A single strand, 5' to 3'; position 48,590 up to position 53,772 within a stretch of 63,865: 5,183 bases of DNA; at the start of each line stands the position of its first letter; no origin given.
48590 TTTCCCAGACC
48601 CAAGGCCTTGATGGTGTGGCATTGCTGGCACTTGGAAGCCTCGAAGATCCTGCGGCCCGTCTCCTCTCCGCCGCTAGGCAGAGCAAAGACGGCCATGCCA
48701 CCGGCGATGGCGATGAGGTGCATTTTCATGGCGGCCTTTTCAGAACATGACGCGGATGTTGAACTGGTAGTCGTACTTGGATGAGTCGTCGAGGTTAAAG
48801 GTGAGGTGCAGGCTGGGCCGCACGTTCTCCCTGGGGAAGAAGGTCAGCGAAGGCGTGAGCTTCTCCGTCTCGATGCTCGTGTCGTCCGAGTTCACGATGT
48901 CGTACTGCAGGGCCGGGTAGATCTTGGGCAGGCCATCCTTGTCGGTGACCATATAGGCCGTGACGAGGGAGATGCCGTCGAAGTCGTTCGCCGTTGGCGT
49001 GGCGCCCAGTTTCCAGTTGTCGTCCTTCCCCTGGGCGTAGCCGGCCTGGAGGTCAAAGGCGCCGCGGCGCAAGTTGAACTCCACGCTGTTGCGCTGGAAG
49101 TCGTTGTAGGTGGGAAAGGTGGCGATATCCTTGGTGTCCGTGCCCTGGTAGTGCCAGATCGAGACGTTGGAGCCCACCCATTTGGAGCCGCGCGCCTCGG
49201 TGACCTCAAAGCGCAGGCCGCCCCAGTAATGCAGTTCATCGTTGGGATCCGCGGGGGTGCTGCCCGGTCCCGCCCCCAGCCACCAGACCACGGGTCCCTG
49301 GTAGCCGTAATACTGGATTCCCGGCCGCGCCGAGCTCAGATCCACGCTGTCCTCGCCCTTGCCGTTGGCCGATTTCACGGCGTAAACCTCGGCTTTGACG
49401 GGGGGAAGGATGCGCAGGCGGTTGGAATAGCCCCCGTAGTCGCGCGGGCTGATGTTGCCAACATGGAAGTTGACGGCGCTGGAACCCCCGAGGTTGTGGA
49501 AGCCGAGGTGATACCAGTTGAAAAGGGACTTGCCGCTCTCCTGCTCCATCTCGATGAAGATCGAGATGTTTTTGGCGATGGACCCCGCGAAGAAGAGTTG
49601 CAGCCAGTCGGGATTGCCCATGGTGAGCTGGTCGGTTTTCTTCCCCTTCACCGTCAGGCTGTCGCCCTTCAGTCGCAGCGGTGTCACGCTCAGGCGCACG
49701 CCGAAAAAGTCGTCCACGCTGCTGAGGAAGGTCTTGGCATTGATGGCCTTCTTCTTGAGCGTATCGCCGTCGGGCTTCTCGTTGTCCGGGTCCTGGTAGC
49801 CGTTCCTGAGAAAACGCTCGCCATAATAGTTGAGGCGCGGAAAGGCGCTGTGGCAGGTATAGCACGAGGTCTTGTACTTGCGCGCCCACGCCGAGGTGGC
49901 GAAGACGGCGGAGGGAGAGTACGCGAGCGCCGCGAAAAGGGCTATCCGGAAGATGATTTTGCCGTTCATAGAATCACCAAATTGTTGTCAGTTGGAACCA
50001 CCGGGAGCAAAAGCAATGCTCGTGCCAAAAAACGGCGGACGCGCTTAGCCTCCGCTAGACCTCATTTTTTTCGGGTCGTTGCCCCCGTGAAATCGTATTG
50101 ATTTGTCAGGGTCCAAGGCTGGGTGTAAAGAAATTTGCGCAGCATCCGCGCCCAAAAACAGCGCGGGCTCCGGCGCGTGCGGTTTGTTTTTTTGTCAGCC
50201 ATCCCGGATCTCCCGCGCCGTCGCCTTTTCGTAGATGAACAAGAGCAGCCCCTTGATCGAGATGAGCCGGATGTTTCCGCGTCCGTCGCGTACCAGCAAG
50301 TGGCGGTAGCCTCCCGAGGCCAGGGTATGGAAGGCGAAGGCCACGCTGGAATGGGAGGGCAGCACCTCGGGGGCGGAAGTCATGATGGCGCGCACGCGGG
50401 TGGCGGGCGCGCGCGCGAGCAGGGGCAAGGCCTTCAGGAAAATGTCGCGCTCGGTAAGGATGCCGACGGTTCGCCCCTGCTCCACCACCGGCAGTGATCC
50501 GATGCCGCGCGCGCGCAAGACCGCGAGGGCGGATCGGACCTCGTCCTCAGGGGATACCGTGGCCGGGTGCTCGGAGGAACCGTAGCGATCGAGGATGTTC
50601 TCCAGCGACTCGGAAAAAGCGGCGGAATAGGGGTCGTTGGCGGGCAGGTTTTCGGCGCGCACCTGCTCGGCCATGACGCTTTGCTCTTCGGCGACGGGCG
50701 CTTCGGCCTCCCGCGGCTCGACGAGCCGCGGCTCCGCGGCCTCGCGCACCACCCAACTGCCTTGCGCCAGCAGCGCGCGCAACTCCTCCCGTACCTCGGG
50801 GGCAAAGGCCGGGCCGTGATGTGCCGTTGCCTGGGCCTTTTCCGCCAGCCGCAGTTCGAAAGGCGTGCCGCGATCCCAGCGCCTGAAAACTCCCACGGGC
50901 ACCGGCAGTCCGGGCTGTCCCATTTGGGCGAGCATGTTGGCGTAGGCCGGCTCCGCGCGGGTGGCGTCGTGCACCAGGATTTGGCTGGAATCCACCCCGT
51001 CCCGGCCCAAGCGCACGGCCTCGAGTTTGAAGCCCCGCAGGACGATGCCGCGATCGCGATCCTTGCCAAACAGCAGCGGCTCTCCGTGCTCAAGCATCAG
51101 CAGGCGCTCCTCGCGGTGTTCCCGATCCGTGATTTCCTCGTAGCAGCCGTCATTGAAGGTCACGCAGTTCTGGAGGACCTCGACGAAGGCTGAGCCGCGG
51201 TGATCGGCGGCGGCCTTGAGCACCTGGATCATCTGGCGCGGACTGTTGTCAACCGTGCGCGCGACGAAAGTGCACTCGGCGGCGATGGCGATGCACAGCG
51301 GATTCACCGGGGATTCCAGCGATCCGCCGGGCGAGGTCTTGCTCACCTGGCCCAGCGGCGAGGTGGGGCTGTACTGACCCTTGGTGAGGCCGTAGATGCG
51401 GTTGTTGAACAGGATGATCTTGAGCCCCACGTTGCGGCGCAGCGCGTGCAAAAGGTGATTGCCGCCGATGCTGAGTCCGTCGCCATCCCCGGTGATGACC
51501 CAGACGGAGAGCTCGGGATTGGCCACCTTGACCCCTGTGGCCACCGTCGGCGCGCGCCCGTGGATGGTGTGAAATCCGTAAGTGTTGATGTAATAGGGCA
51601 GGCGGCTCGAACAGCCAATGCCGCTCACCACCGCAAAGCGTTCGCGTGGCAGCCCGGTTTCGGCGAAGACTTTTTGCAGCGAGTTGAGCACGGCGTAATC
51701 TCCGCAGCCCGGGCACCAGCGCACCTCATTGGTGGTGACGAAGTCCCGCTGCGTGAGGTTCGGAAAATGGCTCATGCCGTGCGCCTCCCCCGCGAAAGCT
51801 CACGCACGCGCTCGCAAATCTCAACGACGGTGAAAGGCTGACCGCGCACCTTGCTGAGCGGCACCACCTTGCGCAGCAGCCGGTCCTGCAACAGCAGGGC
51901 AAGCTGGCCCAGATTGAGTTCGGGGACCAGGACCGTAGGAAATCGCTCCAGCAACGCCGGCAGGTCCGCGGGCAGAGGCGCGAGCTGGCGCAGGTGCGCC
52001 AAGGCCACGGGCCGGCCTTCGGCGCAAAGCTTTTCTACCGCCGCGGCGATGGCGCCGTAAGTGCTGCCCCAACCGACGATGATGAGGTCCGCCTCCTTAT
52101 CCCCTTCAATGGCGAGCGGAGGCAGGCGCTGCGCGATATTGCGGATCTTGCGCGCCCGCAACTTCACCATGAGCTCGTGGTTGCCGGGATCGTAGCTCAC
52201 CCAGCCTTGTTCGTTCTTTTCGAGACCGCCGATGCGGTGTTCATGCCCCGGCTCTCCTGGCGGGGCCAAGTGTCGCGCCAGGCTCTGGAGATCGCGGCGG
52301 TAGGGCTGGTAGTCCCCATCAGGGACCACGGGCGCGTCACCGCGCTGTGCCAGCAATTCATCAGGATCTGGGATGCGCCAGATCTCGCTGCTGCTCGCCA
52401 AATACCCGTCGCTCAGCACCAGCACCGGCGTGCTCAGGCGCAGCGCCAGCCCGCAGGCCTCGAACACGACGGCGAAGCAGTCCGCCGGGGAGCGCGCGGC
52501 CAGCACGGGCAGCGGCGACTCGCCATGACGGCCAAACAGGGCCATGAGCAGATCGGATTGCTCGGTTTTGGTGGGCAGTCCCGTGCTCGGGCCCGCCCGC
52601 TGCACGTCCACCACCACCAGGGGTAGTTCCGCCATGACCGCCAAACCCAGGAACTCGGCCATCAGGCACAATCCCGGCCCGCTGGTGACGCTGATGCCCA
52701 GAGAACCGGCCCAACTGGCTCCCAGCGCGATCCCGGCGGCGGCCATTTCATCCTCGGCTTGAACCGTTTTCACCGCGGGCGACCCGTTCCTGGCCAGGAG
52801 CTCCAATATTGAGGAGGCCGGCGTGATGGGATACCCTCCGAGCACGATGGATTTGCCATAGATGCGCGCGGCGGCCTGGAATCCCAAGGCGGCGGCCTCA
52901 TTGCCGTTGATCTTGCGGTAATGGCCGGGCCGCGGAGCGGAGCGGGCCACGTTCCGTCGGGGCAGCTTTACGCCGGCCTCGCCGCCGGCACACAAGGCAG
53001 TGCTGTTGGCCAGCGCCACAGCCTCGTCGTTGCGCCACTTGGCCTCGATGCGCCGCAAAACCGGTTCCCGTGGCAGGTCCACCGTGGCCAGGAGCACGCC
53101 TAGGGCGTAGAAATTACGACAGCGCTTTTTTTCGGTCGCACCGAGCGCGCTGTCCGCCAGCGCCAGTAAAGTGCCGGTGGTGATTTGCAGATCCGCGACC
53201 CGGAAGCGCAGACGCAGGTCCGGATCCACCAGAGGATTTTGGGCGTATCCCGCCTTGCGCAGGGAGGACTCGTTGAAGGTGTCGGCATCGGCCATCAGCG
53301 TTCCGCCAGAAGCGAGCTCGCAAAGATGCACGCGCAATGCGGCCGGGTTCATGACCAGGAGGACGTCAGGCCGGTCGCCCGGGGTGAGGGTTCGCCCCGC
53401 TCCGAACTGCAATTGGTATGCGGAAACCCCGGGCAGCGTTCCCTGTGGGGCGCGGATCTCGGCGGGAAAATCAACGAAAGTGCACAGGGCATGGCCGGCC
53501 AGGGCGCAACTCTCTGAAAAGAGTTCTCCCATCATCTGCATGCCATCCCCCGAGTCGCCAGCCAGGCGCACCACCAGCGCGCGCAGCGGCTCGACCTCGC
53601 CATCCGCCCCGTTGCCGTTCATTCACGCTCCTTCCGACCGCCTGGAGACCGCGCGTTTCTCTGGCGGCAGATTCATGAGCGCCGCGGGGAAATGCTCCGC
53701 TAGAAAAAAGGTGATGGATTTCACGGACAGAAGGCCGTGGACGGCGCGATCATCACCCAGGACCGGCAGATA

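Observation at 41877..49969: Seven-gene operon linking a Cyc2/Cyt572-like outer-membrane porin-cytochrome to a minimal ACIII/Qrc-type quinone module: candidate extracellular electron-transfer conduit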

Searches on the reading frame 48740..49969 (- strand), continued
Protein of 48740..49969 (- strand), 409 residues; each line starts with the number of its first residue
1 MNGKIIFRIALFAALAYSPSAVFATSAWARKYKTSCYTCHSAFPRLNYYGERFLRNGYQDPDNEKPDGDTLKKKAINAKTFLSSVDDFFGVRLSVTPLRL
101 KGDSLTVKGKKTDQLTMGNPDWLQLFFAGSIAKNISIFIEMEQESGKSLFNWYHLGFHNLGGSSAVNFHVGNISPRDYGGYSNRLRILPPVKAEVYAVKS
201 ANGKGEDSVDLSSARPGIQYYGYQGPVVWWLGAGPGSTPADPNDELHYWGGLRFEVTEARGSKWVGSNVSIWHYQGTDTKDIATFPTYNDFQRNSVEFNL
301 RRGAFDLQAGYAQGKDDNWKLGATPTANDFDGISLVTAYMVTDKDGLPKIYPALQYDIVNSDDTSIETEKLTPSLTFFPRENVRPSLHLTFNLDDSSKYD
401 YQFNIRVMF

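Call 67: search_protein_families(library=ncbifam, proteins=[L039:7841-9520:+, L033:7706-9553:+, L028:10797-12134:+, L023:7473-8972:+, L018:3632-5170:+, L030:11975-13519:+, L032:2174-3895:-, L012:4098-5051:+, L004:11823-12401:+, L021:5161-6644:+], max_evalue=0.001)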
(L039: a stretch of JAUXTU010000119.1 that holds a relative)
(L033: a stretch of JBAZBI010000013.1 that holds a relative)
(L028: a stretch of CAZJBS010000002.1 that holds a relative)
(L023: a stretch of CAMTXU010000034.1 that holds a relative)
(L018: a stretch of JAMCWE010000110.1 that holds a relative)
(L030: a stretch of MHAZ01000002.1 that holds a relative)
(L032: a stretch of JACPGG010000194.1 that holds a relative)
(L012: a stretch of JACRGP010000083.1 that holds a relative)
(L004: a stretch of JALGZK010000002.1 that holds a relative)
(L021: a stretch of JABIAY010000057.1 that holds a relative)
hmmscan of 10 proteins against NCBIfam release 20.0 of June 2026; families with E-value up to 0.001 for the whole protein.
L039:7841-9520:+ (559 aa): 3 families
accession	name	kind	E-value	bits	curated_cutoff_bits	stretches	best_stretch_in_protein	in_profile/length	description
TIGR04183.1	Por_Secre_tail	domain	3.4e-12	46.2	23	1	480-556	2-70/72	T9SS type A sorting domain-containing protein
NF038113.1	T9SSA_dep_M36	equivalog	1.3e-09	36.8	885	1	463-557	781-868/869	T9SS-dependent M36 family metallopeptidase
NF052323.1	T9SSA_dep_M6i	equivalog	1.3e-09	36.6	600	1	479-554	960-1035/1043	T9SS-dependent M6-like inactivated metalloprotease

L033:7706-9553:+ (615 aa): 2 families
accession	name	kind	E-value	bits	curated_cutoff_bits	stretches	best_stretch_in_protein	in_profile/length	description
NF052323.1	T9SSA_dep_M6i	equivalog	1.5e-08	33.1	600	1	525-598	959-1028/1043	T9SS-dependent M6-like inactivated metalloprotease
TIGR04183.1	Por_Secre_tail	domain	1.9e-05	24.5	23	1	528-597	3-61/72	T9SS type A sorting domain-containing protein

L028:10797-12134:+ (445 aa): 0 families

L023:7473-8972:+ (499 aa): 9 families
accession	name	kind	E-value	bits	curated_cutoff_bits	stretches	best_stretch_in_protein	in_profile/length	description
NF041198.1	UshA_like_PCGU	equivalog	1.9e-14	53.2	275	2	140-216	438-514/519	UshA-like (seleno)protein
NF052323.1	T9SSA_dep_M6i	equivalog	2.1e-11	42.6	600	1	376-489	910-1029/1043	T9SS-dependent M6-like inactivated metalloprotease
TIGR03508.1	decahem_SO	subfamily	5.7e-11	42.4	192.2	1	146-324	4-163/258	DmsE family decaheme c-type cytochrome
TIGR04183.1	Por_Secre_tail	domain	8.1e-11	41.7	23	1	421-496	2-70/72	T9SS type A sorting domain-containing protein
NF038113.1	T9SSA_dep_M36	equivalog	1.5e-09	36.6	885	1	418-497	793-868/869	T9SS-dependent M36 family metallopeptidase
NF041028.1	decahem_GSU2203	exception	1.8e-09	37.3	325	1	142-216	123-187/317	GSU2203 family decaheme c-type cytochrome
NF040886.1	cyt_C_like_Sec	equivalog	1.6e-06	27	250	0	22-48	40-65/423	multiheme c-type cytochrome (seleno)protein ExtKL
TIGR03507.1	decahem_SO1788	subfamily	0.00019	20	209.3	0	29-223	182-315/672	OmcA/MtrC family decaheme c-type cytochrome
NF047727.1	4hemeCytCCctA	equivalog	0.00086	19.4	180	1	251-323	29-99/109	tetraheme c-type cytochrome CctA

L018:3632-5170:+ (512 aa): 3 families
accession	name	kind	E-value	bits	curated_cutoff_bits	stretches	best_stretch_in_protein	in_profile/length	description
TIGR04183.1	Por_Secre_tail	domain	6.9e-11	42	23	1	434-509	2-70/72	T9SS type A sorting domain-containing protein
NF038113.1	T9SSA_dep_M36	equivalog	2.9e-08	32.3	885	1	431-510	793-868/869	T9SS-dependent M36 family metallopeptidase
NF052323.1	T9SSA_dep_M6i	equivalog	7e-07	27.6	600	1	432-496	959-1023/1043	T9SS-dependent M6-like inactivated metalloprotease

L030:11975-13519:+ (514 aa): 3 families
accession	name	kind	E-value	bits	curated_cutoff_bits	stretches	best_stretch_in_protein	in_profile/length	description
TIGR04183.1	Por_Secre_tail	domain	4.1e-09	36.3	23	1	437-511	3-70/72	T9SS type A sorting domain-containing protein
NF052323.1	T9SSA_dep_M6i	equivalog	7.8e-09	34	600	1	433-506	958-1031/1043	T9SS-dependent M6-like inactivated metalloprotease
NF038113.1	T9SSA_dep_M36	equivalog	2.6e-07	29.2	885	1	435-512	795-868/869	T9SS-dependent M36 family metallopeptidase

L032:2174-3895:- (573 aa): 5 families
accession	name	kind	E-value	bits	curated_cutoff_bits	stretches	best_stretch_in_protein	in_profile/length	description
NF033707.1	T9SS_sortase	equivalog_domain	2e-08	32.4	420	1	488-561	1000-1078/1095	type IX secretion system sortase PorU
TIGR04183.1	Por_Secre_tail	domain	6.3e-08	32.5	23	1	490-569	2-69/72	T9SS type A sorting domain-containing protein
NF052323.1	T9SSA_dep_M6i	equivalog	9.9e-07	27.1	600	1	489-562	960-1028/1043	T9SS-dependent M6-like inactivated metalloprotease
NF038113.1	T9SSA_dep_M36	equivalog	1.1e-05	23.8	885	1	488-570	794-867/869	T9SS-dependent M36 family metallopeptidase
NF005176.1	PRK06655.1-1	equivalog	4.8e-05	23.4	230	1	510-562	99-151/197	flagellar hook assembly protein FlgD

L012:4098-5051:+ (317 aa): 4 families
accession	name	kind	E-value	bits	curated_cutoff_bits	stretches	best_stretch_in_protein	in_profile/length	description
TIGR03153.1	cytochr_NrfH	equivalog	2.5e-14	53.5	134.2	1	40-169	2-134/138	cytochrome c nitrite reductase small subunit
TIGR03508.1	decahem_SO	subfamily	2.8e-10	40.1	192.2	1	130-250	70-199/258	DmsE family decaheme c-type cytochrome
TIGR01905.1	paired_CXXCH_1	subfamily_domain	5.2e-05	23.1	25.2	0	281-309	6-37/41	doubled CXXCH domain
NF041781.1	mnquin_red_QrcA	equivalog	0.00095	18.8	180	0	195-224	40-72/174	menaquinone reductase multiheme cytochrome c subunit QrcA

L004:11823-12401:+ (192 aa): 4 families
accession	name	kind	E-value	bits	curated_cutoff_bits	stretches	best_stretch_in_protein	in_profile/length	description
TIGR03153.1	cytochr_NrfH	equivalog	7e-08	32.6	134.2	1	49-184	16-136/138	cytochrome c nitrite reductase small subunit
NF011606.0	PRK15032.1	equivalog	1.5e-05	24.3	455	1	32-129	16-105/390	pentaheme c-type cytochrome TorC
TIGR02162.1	torC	equivalog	0.00019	20.9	478.2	1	33-132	16-108/387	pentaheme c-type cytochrome TorC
TIGR04257.1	nanowire_3heme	domain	0.00061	19.9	40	0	145-189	24-66/75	c(7)-type cytochrome triheme domain-containing protein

L021:5161-6644:+ (494 aa): 7 families
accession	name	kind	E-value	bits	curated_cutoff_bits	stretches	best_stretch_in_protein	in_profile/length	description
NF052343.1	hydrazine_HDH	equivalog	3.5e-21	75.2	900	1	200-393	221-400/564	hydrazine dehydrogenase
TIGR03508.1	decahem_SO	subfamily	1.9e-14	53.8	192.2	2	36-128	54-137/258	DmsE family decaheme c-type cytochrome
TIGR03153.1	cytochr_NrfH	equivalog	9e-09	35.5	134.2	1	39-90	15-63/138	cytochrome c nitrite reductase small subunit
NF041028.1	decahem_GSU2203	exception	1.4e-08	34.3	325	1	44-128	93-168/317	GSU2203 family decaheme c-type cytochrome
NF041198.1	UshA_like_PCGU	equivalog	2.8e-05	22.9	275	1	53-122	443-514/519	UshA-like (seleno)protein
TIGR03152.1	cyto_c552_HCOOH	exception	8.7e-05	21.5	692.5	0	67-126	232-293/441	ammonia-forming nitrite reductase cytochrome c552 subunit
NF008339.0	PRK11125.1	equivalog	0.00048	18.9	595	0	263-343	156-227/487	ammonia-forming cytochrome c nitrite reductase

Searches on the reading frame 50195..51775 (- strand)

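Call 51: search_protein_families(library=ncbifam, proteins=[window:50195-51775:-], max_evalue=0.001)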
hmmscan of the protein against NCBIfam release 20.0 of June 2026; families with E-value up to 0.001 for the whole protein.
window:50195-51775:- (526 aa): 24 families
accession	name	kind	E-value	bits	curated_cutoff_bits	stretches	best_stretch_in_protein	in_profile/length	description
TIGR02177.1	PorB_KorB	subfamily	1.3e-79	267.7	261.9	1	19-209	2-192/286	2-oxoacid:acceptor oxidoreductase, beta subunit, pyruvate/2-ketoisovalerate family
NF008820.0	PRK11866.1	equivalog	2.4e-76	256.9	402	1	8-209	5-206/287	2-oxoacid ferredoxin oxidoreductase subunit beta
NF041171.1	Oxoac_fdxbeta_Archa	equivalog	8.1e-74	248.6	423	1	18-226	3-206/296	2-oxoacid:ferredoxin oxidoreductase subunit beta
NF008821.0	PRK11869.1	equivalog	1.8e-64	217.4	438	1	15-209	11-205/286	2-oxoacid ferredoxin oxidoreductase subunit beta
NF007207.0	PRK09628.1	equivalog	2.5e-55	188.1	364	1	18-205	16-203/277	2-oxoglutarate ferredoxin oxidoreductase subunit beta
NF008819.1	PRK11865.1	equivalog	1.2e-15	57.6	405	1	17-206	17-214/300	pyruvate synthase subunit PorB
NF008818.0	PRK11864.1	subfamily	6.6e-10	38.6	405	1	20-205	20-209/300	3-methyl-2-oxobutanoate dehydrogenase subunit beta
TIGR03336.1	IOR_alpha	equivalog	2.2e-08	32.9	650.9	1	20-208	358-535/595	indolepyruvate ferredoxin oxidoreductase subunit alpha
TIGR02176.1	pyruv_ox_red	equivalog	2e-07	29.3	911.35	1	90-206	955-1072/1167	pyruvate:ferredoxin (flavodoxin) oxidoreductase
NF006525.0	PRK08979.1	equivalog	2.4e-06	26.3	1084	1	62-132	414-482/572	acetolactate synthase 3 large subunit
NF004772.0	PRK06112.1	subfamily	2.8e-06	26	673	1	78-204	445-561/578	acetolactate synthase catalytic subunit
NF006122.0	PRK08266.1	subfamily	6.5e-06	24.9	571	1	65-133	397-464/543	hypothetical protein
NF004813.0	PRK06163.1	equivalog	6.5e-05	22.7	240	1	73-144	60-131/202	hypothetical protein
NF045792.1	OxalOxredbeta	equivalog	8e-05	21.8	590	1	86-152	99-165/311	oxalate oxidoreductase subunit beta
NF005712.0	PRK07524.1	subfamily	0.00011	20.9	500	1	65-205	404-532/536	5-guanidino-2-oxopentanoate decarboxylase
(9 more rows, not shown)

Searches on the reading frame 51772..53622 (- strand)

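Call 51: search_protein_families(library=ncbifam, proteins=[window:51772-53622:-], max_evalue=0.001)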
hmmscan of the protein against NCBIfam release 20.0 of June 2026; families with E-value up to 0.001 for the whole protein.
window:51772-53622:- (616 aa): 13 families
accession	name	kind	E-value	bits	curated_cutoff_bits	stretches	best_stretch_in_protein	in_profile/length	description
TIGR03710.1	OAFO_sf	subfamily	4.5e-172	573.5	482.75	1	16-605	2-560/561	2-oxoacid:acceptor oxidoreductase subunit alpha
NF006412.0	PRK08659.1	equivalog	3e-77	260.3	411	1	238-609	8-376/378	2-oxoacid:acceptor oxidoreductase subunit alpha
NF041170.1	Oxoac_fdxalpha_Archa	equivalog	3.6e-68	230.4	800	1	162-609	160-622/636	2-oxoacid:ferredoxin oxidoreductase subunit alpha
NF007206.0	PRK09627.1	equivalog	6.3e-54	183.3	579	1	250-609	13-375/375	2-oxoglutarate synthase subunit alpha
NF005507.0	PRK07119.1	subfamily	3.9e-36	124.6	399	1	238-417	7-182/352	3-methyl-2-oxobutanoate dehydrogenase subunit VorB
NF006232.0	PRK08366.1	equivalog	1.9e-18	66.3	646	1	238-343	10-113/394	2-ketoisovalerate ferredoxin oxidoreductase subunit alpha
NF040682.1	PorA_Arch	equivalog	9.1e-15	54.5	550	1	238-343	6-109/387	pyruvate synthase subunit PorA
NF045764.1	PhenlGlyoxDHPadG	equivalog_domain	1.2e-11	43.8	700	1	239-344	6-109/398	NADH-dependent phenylglyoxylate dehydrogenase subunit alpha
NF007201.0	PRK09622.1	equivalog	4.2e-11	42.4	590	1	258-411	28-180/405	2-oxoacid:ferredoxin oxidoreductase subunit alpha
NF006233.0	PRK08367.1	equivalog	1.2e-09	37.5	625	1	238-340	7-107/394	pyruvate ferredoxin oxidoreductase subunit alpha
TIGR03336.1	IOR_alpha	equivalog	8.9e-06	24.3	650.9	1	246-402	6-159/595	indolepyruvate ferredoxin oxidoreductase subunit alpha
TIGR02176.1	pyruv_ox_red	equivalog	1.9e-05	22.7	911.35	1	238-553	4-307/1167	pyruvate:ferredoxin (flavodoxin) oxidoreductase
NF045791.1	OxalOxredalpha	equivalog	0.0002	20.5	500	0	257-334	21-101/395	oxalate oxidoreductase subunit alpha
